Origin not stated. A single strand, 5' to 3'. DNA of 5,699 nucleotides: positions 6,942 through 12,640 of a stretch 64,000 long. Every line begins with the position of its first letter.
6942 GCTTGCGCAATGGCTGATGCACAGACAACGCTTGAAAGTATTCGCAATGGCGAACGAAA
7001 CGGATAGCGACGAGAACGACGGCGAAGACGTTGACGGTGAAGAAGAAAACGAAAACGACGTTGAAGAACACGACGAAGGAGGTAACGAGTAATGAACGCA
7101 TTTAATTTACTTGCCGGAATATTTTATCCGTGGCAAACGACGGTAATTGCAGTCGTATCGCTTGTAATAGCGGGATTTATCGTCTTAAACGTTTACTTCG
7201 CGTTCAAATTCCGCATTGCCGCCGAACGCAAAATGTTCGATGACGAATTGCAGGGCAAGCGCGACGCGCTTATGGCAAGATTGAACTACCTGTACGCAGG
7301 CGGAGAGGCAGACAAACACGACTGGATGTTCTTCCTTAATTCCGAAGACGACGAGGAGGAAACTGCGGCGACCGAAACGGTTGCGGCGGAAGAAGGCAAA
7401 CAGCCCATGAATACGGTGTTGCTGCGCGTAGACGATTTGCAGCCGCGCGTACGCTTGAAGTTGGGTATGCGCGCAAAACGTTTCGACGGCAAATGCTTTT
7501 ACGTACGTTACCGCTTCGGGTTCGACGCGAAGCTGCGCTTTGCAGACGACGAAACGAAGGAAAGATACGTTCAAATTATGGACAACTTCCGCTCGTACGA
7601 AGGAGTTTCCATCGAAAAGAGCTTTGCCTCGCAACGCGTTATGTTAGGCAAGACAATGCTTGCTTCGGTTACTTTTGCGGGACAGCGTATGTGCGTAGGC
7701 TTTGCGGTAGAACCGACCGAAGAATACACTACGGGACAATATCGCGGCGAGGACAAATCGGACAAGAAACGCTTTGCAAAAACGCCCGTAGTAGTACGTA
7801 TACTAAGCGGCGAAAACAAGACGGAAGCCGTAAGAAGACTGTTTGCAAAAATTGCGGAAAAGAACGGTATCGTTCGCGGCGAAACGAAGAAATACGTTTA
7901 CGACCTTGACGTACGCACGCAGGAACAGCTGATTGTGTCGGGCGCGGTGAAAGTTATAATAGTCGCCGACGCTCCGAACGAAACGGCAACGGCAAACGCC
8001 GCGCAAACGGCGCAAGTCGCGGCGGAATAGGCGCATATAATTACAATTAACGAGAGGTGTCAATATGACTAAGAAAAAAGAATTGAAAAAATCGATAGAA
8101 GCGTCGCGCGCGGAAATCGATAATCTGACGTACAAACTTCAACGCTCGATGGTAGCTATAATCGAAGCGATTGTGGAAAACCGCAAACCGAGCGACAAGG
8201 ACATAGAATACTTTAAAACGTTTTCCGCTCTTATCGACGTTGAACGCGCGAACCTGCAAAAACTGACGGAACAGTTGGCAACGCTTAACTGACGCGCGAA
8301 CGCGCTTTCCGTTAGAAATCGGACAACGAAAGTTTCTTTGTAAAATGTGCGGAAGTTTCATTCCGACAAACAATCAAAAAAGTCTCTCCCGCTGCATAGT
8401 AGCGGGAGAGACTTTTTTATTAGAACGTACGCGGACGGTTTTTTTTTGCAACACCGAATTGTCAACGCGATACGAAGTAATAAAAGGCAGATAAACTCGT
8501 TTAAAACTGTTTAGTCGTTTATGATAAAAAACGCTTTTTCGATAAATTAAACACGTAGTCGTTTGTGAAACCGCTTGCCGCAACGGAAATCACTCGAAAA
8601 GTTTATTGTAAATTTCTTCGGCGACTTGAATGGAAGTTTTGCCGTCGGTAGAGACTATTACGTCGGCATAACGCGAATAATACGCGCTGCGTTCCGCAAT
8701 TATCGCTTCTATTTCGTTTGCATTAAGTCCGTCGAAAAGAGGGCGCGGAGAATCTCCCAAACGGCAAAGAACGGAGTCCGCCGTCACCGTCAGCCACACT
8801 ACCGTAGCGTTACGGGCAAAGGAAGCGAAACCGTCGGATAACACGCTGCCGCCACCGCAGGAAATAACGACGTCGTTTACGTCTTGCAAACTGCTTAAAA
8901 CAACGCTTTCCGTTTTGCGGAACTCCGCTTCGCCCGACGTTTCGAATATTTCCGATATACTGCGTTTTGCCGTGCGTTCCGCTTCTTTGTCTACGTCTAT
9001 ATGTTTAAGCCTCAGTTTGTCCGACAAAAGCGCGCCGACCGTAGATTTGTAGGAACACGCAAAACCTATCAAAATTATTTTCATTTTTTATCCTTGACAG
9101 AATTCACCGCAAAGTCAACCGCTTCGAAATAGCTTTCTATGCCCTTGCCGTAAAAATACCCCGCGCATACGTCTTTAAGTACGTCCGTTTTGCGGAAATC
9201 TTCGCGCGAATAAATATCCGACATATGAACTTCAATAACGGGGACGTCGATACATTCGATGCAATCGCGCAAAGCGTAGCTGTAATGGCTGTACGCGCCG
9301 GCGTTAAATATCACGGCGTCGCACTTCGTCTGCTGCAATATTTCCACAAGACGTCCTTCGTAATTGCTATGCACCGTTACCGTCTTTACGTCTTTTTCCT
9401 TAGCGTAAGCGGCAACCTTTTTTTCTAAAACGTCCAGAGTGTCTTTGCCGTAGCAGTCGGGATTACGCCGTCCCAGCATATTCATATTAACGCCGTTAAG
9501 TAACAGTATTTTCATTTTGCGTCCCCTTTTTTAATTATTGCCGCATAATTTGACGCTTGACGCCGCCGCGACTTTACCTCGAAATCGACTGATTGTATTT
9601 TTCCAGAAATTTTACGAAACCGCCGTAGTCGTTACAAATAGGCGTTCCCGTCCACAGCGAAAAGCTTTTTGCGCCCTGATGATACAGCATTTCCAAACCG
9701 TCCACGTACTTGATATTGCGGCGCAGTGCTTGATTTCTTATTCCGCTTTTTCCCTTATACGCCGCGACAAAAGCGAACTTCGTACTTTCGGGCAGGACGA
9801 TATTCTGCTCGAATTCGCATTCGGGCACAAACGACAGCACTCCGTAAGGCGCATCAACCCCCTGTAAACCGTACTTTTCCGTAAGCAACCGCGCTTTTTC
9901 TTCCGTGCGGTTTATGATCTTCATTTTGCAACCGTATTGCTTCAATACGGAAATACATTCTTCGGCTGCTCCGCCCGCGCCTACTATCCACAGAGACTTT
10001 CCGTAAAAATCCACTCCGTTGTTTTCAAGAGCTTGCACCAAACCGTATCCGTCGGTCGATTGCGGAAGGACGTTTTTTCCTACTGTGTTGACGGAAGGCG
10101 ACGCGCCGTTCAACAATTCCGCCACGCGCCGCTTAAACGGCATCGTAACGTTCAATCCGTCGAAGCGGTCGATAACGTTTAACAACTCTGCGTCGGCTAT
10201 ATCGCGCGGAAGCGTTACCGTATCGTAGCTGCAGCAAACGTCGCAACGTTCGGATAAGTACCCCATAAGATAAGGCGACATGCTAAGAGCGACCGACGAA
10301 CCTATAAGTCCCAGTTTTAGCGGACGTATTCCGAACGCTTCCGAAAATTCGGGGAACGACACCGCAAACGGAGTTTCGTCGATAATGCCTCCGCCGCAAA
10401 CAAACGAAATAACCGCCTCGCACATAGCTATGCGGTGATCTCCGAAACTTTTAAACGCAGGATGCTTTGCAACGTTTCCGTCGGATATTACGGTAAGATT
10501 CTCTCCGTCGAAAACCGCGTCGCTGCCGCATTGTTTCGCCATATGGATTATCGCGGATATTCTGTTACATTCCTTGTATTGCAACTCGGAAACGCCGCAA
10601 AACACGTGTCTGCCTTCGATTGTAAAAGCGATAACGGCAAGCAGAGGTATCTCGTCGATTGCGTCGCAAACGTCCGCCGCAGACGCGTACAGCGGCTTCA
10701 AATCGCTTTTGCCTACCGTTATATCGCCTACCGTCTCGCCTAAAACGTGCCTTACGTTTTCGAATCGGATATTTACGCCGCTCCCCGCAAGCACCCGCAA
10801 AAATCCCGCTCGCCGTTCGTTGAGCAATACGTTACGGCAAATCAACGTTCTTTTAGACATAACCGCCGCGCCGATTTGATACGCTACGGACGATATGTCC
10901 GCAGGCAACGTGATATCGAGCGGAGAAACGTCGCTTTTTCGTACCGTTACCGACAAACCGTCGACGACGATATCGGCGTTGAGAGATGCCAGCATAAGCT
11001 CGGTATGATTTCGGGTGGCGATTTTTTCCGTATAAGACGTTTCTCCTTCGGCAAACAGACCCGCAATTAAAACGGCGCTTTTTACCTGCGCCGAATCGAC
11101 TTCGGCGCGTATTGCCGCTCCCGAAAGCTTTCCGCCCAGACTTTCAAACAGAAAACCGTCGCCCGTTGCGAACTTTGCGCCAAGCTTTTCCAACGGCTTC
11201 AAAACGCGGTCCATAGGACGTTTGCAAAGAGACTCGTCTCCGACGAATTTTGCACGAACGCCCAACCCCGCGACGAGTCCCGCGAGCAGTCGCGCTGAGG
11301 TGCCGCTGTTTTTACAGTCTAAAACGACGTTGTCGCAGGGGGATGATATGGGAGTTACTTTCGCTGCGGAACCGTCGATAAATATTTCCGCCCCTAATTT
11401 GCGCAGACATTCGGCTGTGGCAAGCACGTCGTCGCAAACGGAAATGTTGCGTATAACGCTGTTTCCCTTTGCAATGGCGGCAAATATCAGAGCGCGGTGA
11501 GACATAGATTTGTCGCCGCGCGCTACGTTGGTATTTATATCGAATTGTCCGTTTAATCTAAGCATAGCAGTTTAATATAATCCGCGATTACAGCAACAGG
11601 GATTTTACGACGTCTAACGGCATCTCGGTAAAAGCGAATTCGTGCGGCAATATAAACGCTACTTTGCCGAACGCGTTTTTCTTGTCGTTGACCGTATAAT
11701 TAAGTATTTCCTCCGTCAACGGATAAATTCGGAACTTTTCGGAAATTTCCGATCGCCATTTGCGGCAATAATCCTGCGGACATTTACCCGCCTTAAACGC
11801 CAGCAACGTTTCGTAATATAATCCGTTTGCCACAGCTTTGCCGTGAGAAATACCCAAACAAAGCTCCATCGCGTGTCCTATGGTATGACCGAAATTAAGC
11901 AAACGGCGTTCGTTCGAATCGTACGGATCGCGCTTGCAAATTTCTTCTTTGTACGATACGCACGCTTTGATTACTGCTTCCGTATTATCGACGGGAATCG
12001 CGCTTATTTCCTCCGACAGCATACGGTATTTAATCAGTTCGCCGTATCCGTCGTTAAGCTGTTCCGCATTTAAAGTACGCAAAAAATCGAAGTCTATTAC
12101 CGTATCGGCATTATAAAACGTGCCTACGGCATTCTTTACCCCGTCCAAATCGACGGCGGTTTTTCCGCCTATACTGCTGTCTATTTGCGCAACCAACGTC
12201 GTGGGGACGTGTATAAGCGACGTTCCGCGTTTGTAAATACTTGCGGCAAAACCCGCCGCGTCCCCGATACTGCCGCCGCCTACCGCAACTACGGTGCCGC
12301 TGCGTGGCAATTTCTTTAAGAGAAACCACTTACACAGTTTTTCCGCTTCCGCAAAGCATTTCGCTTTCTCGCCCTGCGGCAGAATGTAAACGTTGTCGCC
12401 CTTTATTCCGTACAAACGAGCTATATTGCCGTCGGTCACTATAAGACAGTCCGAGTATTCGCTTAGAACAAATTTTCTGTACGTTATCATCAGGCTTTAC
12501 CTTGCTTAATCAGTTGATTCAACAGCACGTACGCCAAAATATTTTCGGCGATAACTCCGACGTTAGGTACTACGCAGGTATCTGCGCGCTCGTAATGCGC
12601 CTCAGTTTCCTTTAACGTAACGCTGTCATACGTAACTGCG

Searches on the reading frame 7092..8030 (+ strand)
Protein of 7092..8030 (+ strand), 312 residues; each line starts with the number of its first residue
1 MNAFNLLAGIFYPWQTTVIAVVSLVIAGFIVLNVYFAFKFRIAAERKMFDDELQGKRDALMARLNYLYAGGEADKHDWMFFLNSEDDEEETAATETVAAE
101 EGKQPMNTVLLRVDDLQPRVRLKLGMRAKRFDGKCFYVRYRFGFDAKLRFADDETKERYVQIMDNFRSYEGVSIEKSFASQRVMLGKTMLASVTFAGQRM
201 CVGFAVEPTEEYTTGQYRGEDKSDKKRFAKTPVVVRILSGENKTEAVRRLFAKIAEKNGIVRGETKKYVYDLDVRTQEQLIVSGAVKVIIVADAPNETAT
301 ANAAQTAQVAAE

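Call 11: search_protein_families(library=pfam, proteins=[window:7092-8027:+], max_evalue=0.01)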
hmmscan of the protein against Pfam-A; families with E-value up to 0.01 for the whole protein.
window:7092-8027:+ (312 aa): 0 families

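Call 13: find_encoding_contigs(protein=window:7092-8030:+, flank=10000, max_places=10)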
Protein window:7092-8030:+ (312 aa): no gene with exactly this product is on record in the collection.

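Call 70: search_protein_families(library=phrogs, proteins=[window:7092-8027:+], max_evalue=0.01)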
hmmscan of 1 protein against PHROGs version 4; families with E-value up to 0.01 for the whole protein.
window:7092-8027:+ (312 aa): 0 families
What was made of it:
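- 7092..8030 (+): Downstream 312-aa protein with an N-terminal transmembrane segment. Its ATG overlaps the adhesin stop (TAATG) and it has its own GGAGG. It is probably co-transcribed, and so probably subject to polarity when the switch is OFF. There is no Pfam or PHROG family hit (calls 11, 70).
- Tried and rejected: Pfam, NCBIfam and PHROGs gave nothing for the big protein or the 312-aa protein (calls 11, 70).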

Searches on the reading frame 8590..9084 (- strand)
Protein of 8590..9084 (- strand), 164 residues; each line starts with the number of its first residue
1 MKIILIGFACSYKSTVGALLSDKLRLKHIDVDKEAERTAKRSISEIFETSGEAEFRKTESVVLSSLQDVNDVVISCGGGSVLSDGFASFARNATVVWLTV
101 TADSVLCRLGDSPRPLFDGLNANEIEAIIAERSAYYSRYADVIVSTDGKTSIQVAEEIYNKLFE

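Call 29: search_protein_families(library=pfam, proteins=[window:8590-9084:-], max_evalue=0.001)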
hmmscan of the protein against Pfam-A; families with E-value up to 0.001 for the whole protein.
window:8590-9084:- (164 aa): 1 family
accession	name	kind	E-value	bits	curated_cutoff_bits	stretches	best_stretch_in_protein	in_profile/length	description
PF01202.28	SKI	-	5.3e-37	127.8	22.1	1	13-162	5-158/159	Shikimate kinase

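Call 35: find_encoding_contigs(protein=window:8590-9084:-, flank=10000, max_places=6)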
Protein window:8590-9084:- (164 aa): no gene with exactly this product is on record in the collection.

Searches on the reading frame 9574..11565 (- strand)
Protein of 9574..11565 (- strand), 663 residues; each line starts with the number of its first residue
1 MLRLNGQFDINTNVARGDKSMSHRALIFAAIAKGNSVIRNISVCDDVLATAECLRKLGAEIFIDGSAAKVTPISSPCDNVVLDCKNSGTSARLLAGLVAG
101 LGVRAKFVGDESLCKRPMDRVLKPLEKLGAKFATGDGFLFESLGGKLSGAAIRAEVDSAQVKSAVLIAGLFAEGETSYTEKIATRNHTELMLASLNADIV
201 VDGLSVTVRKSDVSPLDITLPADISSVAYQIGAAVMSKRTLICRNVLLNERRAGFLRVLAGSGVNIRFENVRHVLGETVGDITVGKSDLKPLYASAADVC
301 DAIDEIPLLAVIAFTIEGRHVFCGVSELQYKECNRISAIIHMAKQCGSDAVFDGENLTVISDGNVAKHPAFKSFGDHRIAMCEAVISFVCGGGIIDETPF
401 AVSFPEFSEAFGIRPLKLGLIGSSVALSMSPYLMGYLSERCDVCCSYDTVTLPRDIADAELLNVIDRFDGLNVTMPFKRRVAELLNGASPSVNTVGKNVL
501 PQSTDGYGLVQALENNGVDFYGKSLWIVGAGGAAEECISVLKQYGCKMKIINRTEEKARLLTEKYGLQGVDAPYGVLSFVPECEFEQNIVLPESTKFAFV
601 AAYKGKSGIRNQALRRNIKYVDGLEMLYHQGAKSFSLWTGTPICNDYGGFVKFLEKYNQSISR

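Call 11: search_protein_families(library=pfam, proteins=[window:9574-11565:-], max_evalue=0.01)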
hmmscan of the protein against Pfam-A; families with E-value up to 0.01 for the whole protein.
window:9574-11565:- (663 aa): 4 families
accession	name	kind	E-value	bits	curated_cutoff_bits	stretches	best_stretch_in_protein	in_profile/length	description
PF00275.25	EPSP_synthase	-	5.1e-76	256.5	22.8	1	16-409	14-415/417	EPSP synthase (3-phosphoshikimate 1-carboxyvinyltransferase)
PF08501.16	Shikimate_dh_N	-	2.8e-10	40.7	27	1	420-496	1-78/83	Shikimate dehydrogenase substrate binding domain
PF01488.26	Shikimate_DH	-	9.1e-07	29.5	24.3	1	519-567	9-58/138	Shikimate / quinate 5-dehydrogenase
PF18317.6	SDH_C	-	1.8e-06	28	25.8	1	623-642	1-20/31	Shikimate 5'-dehydrogenase C-terminal domain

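Call 31: find_related_loci(query=window:9574-11562:-, collection=metagenome_contigs, flank=10000)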
Query window:9574-11562:- (662 aa) in metagenome_contigs; peptide patterns used: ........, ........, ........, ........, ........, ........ (x = any residue, [..] = any of these).
86 stretches matched a pattern, but none encodes a relative of the query by tblastn (E <= 1e-3).

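Call 32: find_homologous_proteins(query=window:9574-11562:-, max_evalue=1e-50)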
Query window:9574-11562:- (662 aa): 6133 proteins with E <= 1e-50 among 8000 candidates; the best 120 are listed.
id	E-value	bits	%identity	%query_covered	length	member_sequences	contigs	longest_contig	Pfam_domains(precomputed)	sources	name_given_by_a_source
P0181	0.0e+0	1445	98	99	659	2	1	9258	PF00275.26,PF08501.17,PF18317.7,PF01488.27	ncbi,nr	ncbi:MAG: hypothetical protein NC332_02965, partial [Firmicutes bacterium]|nr:hypothetical protein [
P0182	6.2e-272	922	63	99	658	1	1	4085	PF00275.26,PF08501.17,PF01488.27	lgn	-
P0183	6.0e-268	909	63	99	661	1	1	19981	PF00275.26,PF08501.17,PF01488.27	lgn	-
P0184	1.5e-267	908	63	99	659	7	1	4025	PF00275.26,PF08501.17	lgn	-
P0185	1.9e-266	904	61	100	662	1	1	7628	PF00275.26,PF08501.17,PF18317.7,PF01488.27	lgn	-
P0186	1.5e-265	901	61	99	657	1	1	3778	PF00275.26,PF08501.17,PF01488.27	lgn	-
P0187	1.6e-265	901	62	99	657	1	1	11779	PF00275.26,PF08501.17,PF18317.7,PF01488.27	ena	-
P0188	4.1e-265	899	62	99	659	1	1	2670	PF00275.26,PF08501.17,PF01488.27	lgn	-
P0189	9.1e-265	898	62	99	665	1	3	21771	PF00275.26,PF08501.17,PF01488.27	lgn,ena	-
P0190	1.7e-264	897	62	99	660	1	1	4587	PF00275.26,PF08501.17,PF18317.7,PF01488.27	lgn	-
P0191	2.1e-264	897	62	99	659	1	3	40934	PF00275.26,PF08501.17,PF01488.27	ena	-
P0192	4.8e-263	893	62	99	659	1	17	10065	PF00275.26,PF08501.17,PF01488.27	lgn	-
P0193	7.9e-263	892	60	99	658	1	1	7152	PF00275.26,PF08501.17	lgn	-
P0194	1.6e-262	891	63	99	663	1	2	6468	PF00275.26,PF08501.17,PF01488.27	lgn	-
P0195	6.1e-262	889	61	99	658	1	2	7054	PF00275.26,PF08501.17,PF18317.7,PF01488.27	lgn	-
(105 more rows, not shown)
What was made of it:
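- Tried and rejected: The same-species MAG GCA_023664405.1 was found through AroA-AroE (P0181, call 32).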

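Call 33: find_encoding_contigs(protein=P0181, flank=10000, max_places=6)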
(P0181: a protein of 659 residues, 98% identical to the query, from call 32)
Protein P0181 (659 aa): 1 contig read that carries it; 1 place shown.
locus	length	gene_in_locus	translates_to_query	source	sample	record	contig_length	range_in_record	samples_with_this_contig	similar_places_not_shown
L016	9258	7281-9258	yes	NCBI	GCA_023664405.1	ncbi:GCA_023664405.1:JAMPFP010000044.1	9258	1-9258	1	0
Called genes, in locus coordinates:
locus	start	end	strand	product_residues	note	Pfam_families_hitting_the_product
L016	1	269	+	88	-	PF02915:Rubrerythrin (faint)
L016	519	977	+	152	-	-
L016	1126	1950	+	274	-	PF01734:Patatin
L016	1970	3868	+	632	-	PF07523:Big_3 (weak), PF00753:Lactamase_B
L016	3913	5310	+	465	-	PF00753:Lactamase_B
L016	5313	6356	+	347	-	PF01264:Chorismate_synt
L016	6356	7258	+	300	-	PF01761:DHQ_synthase, PF24621:DHQS_C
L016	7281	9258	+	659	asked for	PF00275:EPSP_synthase, PF08501:Shikimate_dh_N, PF01488:Shikimate_DH (weak), PF18317:SDH_C (weak)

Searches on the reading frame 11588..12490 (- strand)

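Call 29: search_protein_families(library=pfam, proteins=[window:11588-12490:-], max_evalue=0.001)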
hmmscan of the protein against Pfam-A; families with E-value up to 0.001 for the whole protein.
window:11588-12490:- (300 aa): 2 families
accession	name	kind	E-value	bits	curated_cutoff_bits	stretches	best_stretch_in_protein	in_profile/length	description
PF01761.26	DHQ_synthase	-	7.9e-38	129.1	24.2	1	35-145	2-113/115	3-dehydroquinate synthase N-terminal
PF24621.2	DHQS_C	-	8.7e-22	78.1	27.6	1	160-272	25-144/144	3-dehydroquinate synthase C-terminal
